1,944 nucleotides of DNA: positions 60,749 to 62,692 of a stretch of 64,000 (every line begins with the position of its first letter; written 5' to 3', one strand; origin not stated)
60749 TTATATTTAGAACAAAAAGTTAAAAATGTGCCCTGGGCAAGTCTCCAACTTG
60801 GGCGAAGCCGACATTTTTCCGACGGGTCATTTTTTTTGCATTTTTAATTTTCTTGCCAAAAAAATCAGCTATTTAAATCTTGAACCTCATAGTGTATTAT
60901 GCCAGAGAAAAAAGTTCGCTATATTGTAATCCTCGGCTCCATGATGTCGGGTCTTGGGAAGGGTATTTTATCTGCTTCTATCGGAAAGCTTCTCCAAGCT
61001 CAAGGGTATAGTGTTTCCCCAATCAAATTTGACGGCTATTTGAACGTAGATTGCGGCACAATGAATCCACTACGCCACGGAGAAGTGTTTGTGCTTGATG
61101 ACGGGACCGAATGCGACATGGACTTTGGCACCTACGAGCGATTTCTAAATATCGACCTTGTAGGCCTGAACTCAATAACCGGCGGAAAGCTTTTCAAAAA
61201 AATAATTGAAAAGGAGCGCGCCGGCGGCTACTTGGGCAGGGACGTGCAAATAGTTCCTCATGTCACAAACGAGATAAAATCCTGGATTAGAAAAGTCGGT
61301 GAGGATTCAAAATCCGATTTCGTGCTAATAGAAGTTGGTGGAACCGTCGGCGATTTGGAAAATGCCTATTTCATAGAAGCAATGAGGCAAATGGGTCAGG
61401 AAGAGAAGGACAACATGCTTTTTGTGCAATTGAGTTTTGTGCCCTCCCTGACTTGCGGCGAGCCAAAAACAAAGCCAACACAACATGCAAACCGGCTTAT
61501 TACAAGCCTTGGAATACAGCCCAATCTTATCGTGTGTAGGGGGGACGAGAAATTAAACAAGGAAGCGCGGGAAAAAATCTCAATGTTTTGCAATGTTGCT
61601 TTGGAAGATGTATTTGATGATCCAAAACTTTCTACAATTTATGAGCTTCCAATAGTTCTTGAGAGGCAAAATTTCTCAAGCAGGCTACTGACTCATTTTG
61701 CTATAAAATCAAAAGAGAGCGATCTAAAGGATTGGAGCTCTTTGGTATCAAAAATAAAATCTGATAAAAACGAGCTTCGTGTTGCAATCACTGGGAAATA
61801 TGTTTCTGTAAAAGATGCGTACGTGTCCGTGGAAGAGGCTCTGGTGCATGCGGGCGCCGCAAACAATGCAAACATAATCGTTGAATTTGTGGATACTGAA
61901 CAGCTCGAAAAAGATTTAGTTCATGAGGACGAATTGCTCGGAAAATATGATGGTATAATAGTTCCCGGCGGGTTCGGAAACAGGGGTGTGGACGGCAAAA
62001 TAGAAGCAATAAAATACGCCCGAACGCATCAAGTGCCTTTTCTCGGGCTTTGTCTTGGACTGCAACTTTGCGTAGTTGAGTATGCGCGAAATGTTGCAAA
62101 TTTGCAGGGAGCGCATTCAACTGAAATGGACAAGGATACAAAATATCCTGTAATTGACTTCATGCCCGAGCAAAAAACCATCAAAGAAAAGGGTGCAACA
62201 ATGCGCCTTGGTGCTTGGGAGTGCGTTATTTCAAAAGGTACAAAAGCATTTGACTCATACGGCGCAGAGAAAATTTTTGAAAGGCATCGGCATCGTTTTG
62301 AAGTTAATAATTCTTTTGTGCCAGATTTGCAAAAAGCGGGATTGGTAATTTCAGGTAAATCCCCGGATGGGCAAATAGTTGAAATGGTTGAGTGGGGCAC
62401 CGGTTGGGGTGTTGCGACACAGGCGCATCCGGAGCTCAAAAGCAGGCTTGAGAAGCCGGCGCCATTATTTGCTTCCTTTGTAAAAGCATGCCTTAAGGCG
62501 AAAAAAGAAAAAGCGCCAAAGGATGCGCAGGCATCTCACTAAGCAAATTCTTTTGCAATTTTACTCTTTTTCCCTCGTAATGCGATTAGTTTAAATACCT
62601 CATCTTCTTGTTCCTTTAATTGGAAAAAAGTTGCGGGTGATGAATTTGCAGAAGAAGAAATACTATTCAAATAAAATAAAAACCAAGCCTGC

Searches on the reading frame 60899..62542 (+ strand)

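Call 69: search_protein_families(library=pfam, proteins=[window:60899-62542:+], max_evalue=0.001)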
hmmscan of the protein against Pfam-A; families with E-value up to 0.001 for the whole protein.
window:60899-62542:+ (547 aa): 3 families
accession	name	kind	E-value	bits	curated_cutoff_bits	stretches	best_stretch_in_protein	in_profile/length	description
PF06418.20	CTP_synth_N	-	6e-103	344.3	26.1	1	7-268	1-264/265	CTP synthase N-terminus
PF00117.34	GATase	-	3.7e-35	121.8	22.8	1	304-529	2-189/190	Glutamine amidotransferase class-I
PF01656.29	CbiA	-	0.00016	22.1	25.4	0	14-205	5-54/125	CobQ/CobB/MinD/ParA nucleotide binding domain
